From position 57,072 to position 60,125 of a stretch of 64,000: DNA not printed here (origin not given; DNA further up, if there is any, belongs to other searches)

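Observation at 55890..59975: Orphan CbbQ/NorQ-type AAA+ ATPase locus: ATPase, structured insert, coupled membrane protein, 917-aa NorD/CbbO-like VWA protein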

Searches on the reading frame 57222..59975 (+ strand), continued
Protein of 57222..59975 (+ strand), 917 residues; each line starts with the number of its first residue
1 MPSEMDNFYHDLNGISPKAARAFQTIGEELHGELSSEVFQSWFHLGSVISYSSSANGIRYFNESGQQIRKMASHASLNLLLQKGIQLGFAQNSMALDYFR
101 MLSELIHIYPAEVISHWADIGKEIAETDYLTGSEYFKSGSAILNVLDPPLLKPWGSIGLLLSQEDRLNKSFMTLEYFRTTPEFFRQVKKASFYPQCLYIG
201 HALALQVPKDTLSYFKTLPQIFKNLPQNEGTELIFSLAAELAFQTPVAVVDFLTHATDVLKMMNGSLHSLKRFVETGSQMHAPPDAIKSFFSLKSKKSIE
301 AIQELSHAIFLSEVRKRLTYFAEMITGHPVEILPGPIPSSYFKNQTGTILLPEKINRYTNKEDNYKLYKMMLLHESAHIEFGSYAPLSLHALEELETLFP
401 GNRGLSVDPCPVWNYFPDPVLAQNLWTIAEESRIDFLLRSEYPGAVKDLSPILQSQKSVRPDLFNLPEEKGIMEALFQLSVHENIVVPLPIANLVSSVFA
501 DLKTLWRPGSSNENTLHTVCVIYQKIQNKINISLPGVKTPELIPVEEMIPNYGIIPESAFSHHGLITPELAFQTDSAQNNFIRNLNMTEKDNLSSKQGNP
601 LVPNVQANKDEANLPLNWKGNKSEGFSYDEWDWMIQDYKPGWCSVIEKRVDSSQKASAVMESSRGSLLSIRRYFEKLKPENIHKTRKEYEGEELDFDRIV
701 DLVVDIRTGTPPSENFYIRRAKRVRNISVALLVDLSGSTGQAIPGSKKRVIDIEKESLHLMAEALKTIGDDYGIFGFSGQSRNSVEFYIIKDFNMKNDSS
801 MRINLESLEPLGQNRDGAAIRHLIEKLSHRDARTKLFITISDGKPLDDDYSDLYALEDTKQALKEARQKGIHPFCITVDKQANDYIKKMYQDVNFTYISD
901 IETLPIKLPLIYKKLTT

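Call 23: search_solved_structures(query=A1, max_evalue=1, show_alignments=3)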
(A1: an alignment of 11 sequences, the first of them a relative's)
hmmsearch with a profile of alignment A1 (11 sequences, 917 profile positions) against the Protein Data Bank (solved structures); distinct sequences matched with E-value up to 1: 10.
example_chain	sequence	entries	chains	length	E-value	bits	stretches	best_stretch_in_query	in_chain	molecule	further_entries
9qhd_G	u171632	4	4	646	2.8e-68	234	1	623-915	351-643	Nitric oxide reductase NorD protein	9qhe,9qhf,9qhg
9qh6_G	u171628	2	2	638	1.2e-57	198.7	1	625-915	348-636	von Willebrand factor, type A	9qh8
7upp_A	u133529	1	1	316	0.014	16.5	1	66-256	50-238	DHT03 protein A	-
21vt_A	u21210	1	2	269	0.021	16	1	811-849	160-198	Cobaltochelatase subunit CobT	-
7upp_B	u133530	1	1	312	0.042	15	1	64-269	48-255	DHT03 protein B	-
7b7p_A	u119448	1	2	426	0.055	14.6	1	726-845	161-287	Type IV pilus biogenesis protein PilB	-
9uka_G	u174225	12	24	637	0.12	13.4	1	811-849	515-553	Cobaltochelatase subunit CobT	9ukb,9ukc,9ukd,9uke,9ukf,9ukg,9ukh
4jpb_B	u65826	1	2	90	0.36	11.9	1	209-283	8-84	Methyl-accepting chemotaxis protein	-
3ur1_C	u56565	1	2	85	0.49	11.4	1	210-281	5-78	Methyl-accepting chemotaxis protein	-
7ba2_A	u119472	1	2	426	0.96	10.5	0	726-845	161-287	Type IV pilus biogenesis protein PilB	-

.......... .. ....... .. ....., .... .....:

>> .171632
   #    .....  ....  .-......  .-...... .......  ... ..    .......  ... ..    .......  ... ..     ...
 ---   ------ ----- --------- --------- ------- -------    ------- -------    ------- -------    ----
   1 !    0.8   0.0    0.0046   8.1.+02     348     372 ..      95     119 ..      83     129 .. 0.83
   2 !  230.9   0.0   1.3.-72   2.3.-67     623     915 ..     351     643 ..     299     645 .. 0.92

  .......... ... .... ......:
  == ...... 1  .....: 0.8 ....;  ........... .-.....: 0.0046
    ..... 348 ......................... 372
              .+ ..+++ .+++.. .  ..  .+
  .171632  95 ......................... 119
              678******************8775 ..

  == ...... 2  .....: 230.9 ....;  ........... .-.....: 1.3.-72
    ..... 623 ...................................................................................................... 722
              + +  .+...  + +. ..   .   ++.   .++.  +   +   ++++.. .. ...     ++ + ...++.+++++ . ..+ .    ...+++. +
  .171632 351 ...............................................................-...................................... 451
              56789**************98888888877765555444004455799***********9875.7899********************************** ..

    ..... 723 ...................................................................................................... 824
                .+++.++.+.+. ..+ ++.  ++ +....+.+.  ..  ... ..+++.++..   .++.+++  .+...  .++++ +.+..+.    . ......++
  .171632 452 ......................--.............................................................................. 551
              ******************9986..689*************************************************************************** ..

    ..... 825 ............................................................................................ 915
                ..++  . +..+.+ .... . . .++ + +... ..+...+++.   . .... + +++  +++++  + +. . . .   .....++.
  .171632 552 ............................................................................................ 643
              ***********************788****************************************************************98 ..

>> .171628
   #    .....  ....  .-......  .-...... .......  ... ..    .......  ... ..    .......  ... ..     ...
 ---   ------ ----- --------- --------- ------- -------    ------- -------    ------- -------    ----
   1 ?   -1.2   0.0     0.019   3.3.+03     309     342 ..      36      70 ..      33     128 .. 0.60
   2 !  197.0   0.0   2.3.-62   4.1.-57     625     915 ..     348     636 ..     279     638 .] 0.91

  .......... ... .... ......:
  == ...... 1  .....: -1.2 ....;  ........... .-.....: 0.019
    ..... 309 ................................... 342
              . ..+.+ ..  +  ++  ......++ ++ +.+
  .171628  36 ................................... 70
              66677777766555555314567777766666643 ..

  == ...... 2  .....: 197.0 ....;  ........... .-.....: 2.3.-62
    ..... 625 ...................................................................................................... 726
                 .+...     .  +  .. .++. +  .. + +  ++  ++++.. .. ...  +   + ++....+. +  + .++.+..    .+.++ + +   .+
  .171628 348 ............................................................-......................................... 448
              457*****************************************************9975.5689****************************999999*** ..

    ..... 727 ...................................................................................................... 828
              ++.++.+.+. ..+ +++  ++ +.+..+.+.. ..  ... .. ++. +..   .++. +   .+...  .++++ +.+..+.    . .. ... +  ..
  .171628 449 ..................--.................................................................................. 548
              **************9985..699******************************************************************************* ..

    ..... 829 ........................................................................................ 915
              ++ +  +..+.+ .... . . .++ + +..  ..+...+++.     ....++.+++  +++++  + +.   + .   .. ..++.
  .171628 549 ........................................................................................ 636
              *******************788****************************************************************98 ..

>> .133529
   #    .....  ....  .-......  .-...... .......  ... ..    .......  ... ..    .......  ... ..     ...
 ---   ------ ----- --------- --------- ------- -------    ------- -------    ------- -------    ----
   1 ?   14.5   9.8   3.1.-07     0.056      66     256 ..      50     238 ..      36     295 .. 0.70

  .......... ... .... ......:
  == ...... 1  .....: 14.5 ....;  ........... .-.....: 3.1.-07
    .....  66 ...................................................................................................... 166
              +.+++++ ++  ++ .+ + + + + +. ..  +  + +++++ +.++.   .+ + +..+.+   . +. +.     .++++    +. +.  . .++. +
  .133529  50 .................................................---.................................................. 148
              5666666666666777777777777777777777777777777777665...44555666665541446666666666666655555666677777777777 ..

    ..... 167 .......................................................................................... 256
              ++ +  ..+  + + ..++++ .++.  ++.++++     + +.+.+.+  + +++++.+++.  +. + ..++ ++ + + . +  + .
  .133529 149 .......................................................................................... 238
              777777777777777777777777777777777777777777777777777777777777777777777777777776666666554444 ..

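Call 36: search_protein_families(library=pfam, proteins=[L004:7821-9506:+, L004:9583-10008:+], max_evalue=0.01)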
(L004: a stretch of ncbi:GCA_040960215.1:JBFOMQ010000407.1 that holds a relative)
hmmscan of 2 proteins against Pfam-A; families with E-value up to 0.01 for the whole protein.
L004:7821-9506:+ (561 aa): 0 families

L004:9583-10008:+ (141 aa): 0 families

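Call 60: predict_structure(alignment_id=A1)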
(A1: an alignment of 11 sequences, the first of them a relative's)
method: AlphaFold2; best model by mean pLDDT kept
length: 917 residues; sequences in the alignment: 11
mean_pLDDT: 74.2   pTM: 0.46
mean pLDDT of the five models: 74.2, 73.9, 70.5, 70.0, 69.0
residues with pLDDT >= 90: 226; 70-90: 413; 50-70: 110; < 50: 168
segments of 3 or more residues with pLDDT < 50: 404-407, 532-641, 652-663, 684-698, 714-723, 845-853
pLDDT, mean of each block of 10 residues (from residue 1): 75 90 89 90 94 90 91 92 92 88 92 94 92 92 91 96 90 94 88 93 93 91 73 91 90 89 81 89 87 85 76 85 85 79 83 77 87 90 83 80 51 78 86 89 84 76 79 87 81 90 90 91 82 42 40 45 30 22 22 24 24 25 37 38 65 45 58 71 45 44 56 40 69 68 69 84 85 81 73 75 72 65 86 87 50 59 83 80 58 74 85 82
secondary structure, 60 per line:
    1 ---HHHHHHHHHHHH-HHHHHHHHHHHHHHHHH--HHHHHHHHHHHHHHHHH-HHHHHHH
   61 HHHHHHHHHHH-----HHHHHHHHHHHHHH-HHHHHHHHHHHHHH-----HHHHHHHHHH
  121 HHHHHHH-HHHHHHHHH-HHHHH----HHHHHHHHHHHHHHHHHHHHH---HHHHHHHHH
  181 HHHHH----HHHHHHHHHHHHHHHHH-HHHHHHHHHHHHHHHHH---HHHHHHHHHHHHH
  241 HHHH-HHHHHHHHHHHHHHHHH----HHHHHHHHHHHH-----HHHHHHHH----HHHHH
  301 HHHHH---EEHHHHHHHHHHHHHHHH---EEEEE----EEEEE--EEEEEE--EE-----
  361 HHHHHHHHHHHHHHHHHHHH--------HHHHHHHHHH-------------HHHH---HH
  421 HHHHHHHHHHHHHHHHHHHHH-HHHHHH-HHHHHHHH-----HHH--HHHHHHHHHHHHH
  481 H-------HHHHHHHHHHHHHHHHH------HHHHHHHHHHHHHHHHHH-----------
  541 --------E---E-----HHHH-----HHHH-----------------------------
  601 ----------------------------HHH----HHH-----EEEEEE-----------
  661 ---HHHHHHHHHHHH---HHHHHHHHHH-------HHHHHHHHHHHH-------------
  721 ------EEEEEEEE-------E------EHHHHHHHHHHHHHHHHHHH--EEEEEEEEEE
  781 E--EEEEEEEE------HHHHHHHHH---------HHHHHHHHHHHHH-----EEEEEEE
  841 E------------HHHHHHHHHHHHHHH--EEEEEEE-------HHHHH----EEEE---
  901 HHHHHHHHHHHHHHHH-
elements in order (helices of 4 or more, strands of 3 or more residues): H4-15 H17-33 H36-52 H54-71 H77-90 H92-105 H111-127 H129-137 H139-143 H148-168 H172-185 H190-206 H208-224 H228-244 H246-262 H267-278 H284-291 H296-305 H311-326 E330-334 E339-343 E346-351 H361-380 H389-398 H412-415 H419-441 H443-448 H450-457 H468-481 H489-505 H512-529 H559-562 H568-571 E644-649 H664-675 H679-688 H696-707 E727-734 H750-768 E771-781 E784-791 H798-806 H816-828 E834-841 H854-868 E871-877 H885-889 E894-897 H901-916

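Call 62: search_solved_structures(query=A3, max_evalue=1, show_alignments=2)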
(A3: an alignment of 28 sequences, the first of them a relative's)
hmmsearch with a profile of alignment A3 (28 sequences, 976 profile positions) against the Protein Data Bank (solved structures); distinct sequences matched with E-value up to 1: 16.
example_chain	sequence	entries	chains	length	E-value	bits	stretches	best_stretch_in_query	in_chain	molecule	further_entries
9qhd_G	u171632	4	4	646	9.4e-95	322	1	584-974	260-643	Nitric oxide reductase NorD protein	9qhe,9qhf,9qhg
9qh6_G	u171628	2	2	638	3.2e-83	283.8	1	622-974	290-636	von Willebrand factor, type A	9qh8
9uka_G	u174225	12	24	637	1.2e-06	30.4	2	429-618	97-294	Cobaltochelatase subunit CobT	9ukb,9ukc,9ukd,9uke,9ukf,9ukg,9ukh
8fbi_A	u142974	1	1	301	0.00051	21.7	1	14-256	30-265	KWOCA_39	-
7upp_A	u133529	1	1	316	0.00072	21.2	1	69-272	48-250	DHT03 protein A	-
8rst_A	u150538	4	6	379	0.018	16.6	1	98-225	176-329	Rap3T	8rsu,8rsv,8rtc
21vt_A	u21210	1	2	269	0.027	16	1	870-908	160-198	Cobaltochelatase subunit CobT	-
7b7p_A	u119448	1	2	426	0.038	15.5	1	785-905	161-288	Type IV pilus biogenesis protein PilB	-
6w2q_A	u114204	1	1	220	0.039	15.5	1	137-253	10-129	Junction 34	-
5a8j_A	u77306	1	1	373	0.05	15.1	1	872-913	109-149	VWA2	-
7upq_A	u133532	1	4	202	0.064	14.7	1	158-273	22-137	DHT03 protein A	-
21vu_H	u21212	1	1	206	0.1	14.1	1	429-502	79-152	Cobaltochelatase subunit CobT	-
9ytq_A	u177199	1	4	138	0.12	13.8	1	111-214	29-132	Designed tetrameric HC4 protein.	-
8g9k_A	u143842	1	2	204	0.17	13.4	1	164-288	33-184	THR2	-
5b26_A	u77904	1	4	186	0.56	11.6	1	93-171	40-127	Protein sel-1 homolog 1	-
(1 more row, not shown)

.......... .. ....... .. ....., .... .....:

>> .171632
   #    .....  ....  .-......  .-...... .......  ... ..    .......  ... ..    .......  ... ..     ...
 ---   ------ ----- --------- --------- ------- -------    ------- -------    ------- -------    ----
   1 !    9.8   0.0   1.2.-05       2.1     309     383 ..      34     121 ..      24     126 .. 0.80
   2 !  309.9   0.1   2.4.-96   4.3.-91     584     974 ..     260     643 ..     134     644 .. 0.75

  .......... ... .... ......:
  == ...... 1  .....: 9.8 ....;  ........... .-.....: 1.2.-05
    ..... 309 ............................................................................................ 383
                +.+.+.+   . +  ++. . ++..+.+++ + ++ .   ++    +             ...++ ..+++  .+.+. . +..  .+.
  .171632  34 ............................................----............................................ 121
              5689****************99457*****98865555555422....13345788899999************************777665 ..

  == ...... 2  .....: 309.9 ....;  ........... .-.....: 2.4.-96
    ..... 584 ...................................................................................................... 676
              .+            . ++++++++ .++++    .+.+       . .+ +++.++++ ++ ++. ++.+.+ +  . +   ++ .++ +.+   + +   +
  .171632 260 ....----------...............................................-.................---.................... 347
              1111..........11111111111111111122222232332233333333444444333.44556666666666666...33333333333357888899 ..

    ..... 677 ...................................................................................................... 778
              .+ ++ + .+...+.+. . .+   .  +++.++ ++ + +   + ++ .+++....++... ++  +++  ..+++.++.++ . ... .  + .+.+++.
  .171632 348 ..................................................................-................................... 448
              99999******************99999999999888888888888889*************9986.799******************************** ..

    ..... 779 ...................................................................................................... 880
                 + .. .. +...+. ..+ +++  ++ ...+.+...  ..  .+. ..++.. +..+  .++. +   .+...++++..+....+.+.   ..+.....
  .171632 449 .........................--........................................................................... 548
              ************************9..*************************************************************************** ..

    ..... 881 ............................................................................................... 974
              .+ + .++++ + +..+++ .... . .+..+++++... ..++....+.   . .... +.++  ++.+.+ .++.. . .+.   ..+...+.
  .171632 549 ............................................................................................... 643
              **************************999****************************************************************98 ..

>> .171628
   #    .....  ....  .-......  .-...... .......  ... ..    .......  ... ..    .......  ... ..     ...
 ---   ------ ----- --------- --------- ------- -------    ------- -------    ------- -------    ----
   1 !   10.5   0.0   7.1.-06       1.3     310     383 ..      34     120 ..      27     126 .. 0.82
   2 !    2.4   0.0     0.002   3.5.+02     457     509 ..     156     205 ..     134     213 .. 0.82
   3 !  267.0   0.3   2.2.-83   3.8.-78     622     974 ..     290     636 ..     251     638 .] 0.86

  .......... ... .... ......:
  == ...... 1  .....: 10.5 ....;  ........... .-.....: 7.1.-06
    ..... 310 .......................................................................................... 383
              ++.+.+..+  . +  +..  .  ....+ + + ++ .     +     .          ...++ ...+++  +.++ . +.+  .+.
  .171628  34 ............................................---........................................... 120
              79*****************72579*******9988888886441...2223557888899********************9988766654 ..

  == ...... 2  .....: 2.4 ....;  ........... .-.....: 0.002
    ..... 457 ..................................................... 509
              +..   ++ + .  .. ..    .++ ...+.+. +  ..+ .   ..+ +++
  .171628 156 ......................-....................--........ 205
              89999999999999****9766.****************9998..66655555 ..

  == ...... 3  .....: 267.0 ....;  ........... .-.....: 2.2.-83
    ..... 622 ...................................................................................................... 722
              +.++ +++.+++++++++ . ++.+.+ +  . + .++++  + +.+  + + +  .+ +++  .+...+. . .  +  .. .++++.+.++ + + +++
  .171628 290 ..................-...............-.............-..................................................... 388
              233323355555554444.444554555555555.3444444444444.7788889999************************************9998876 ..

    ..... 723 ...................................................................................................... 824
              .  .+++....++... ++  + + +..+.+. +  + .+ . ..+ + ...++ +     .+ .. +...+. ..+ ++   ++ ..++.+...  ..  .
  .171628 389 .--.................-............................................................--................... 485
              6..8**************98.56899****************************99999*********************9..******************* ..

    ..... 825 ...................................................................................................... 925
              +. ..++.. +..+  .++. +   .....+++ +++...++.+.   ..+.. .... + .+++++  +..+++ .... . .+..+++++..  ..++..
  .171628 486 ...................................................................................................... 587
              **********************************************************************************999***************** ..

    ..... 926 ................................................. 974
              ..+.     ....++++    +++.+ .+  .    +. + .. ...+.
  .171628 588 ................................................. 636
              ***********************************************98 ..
